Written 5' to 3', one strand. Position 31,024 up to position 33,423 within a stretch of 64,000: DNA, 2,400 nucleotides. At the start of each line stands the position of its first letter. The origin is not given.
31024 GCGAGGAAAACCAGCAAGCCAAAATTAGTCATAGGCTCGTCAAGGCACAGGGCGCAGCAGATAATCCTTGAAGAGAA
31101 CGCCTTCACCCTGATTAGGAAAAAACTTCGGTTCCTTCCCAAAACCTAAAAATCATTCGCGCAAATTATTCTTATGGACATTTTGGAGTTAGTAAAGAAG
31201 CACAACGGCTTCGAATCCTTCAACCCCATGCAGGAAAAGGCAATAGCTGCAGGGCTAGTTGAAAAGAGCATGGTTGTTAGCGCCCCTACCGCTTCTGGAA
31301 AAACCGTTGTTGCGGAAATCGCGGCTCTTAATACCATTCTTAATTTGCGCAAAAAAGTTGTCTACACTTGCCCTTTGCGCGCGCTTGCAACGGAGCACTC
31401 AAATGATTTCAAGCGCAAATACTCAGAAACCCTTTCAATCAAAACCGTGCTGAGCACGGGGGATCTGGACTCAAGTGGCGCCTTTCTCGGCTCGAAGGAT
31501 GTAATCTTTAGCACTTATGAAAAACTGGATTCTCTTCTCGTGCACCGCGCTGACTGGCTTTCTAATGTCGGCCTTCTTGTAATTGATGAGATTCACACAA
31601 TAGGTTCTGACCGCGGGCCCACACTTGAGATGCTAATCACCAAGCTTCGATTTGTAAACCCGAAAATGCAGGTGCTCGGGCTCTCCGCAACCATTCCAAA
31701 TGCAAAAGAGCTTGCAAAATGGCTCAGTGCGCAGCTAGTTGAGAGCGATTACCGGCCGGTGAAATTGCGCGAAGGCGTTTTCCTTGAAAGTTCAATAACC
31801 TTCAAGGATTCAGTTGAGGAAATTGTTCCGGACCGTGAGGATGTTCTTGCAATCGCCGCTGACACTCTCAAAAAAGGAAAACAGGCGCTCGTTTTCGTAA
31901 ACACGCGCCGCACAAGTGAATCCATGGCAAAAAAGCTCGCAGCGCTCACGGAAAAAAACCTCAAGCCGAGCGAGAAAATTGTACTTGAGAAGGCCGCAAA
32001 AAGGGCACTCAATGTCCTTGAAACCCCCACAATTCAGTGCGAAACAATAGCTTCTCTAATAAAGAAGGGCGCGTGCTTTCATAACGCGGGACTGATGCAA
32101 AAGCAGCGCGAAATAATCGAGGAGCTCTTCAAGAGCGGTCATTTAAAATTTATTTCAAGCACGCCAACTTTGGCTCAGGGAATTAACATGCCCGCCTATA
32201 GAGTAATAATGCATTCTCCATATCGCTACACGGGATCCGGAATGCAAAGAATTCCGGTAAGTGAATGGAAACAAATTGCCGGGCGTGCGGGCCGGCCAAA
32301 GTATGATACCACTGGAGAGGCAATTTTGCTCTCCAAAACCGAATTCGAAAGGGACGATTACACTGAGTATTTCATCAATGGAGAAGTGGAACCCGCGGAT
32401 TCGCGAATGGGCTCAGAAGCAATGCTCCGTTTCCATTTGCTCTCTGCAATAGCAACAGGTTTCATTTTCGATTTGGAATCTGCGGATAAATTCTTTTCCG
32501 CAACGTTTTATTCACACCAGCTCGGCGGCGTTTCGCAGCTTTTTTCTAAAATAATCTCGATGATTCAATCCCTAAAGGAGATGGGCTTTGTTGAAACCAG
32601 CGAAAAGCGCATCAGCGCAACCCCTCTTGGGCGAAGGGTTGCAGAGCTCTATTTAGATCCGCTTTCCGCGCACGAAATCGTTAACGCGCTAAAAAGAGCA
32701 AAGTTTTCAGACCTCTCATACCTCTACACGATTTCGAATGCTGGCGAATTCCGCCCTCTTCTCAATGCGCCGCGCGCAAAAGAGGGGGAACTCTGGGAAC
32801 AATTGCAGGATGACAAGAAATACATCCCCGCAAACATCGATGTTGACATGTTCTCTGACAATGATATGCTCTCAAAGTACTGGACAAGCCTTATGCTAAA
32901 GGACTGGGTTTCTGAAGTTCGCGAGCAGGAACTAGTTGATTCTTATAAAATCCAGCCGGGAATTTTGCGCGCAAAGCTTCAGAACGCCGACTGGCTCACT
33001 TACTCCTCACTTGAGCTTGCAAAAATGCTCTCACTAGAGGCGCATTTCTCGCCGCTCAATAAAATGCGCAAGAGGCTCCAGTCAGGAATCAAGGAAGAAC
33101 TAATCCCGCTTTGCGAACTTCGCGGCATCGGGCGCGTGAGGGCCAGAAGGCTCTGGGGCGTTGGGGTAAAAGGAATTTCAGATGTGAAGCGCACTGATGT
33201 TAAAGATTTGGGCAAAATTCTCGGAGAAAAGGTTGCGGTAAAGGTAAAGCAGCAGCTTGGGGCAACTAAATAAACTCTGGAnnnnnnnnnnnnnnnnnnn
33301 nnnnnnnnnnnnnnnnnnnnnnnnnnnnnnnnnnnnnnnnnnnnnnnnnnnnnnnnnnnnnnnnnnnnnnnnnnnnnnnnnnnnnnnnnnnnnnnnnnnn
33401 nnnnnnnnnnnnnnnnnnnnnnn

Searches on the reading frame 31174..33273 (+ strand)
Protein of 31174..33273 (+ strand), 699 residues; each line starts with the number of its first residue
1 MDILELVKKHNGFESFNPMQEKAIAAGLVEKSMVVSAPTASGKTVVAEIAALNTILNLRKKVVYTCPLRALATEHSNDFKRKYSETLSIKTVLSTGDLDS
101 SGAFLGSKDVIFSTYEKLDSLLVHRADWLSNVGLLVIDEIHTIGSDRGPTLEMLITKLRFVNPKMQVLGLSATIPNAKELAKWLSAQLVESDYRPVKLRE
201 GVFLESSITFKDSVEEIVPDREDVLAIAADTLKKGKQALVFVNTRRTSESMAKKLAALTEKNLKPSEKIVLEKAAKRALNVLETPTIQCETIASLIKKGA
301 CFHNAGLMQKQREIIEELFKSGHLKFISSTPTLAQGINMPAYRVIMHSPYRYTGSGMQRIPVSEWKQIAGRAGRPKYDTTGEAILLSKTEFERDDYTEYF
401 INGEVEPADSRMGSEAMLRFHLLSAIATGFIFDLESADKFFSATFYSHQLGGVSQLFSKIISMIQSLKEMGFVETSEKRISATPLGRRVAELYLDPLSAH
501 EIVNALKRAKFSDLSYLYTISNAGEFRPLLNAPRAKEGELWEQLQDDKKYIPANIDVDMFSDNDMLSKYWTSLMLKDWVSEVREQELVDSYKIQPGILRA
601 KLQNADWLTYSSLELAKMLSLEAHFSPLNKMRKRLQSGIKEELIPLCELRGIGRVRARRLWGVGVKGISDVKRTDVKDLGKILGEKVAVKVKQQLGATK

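Call 38: search_protein_families(library=pfam, proteins=[window:31174-33273:+], max_evalue=0.001)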
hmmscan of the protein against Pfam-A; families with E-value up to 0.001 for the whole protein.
window:31174-33273:+ (699 aa): 7 families
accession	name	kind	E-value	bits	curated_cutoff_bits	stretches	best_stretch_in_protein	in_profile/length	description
PF00270.35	DEAD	-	8.2e-36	123.7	26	1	17-179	1-166/167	DEAD/DEAH box helicase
PF21280.2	Helicase_dom4_arc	-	3.3e-24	85.6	27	1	514-638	1-125/125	Archaeal helicase, domain 4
PF04851.21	ResIII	-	5.2e-13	49.7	22.5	1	16-175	4-163/164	Type III restriction enzyme, res subunit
PF00271.37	Helicase_C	-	1.1e-11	45.4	23.5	1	277-375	17-109/110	Helicase conserved C-terminal domain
PF22527.2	DEXQc_Suv3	-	3.1e-06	27.3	27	1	34-149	17-112/154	DEXQ-box helicase domain of Suv3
PF14520.12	HHH_5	-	4.5e-05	24.3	27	1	646-695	4-55/57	Helix-hairpin-helix domain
PF20470.4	HTH_61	-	0.00069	20.4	24.3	0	381-474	1-92/92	Helix-turn-helix domain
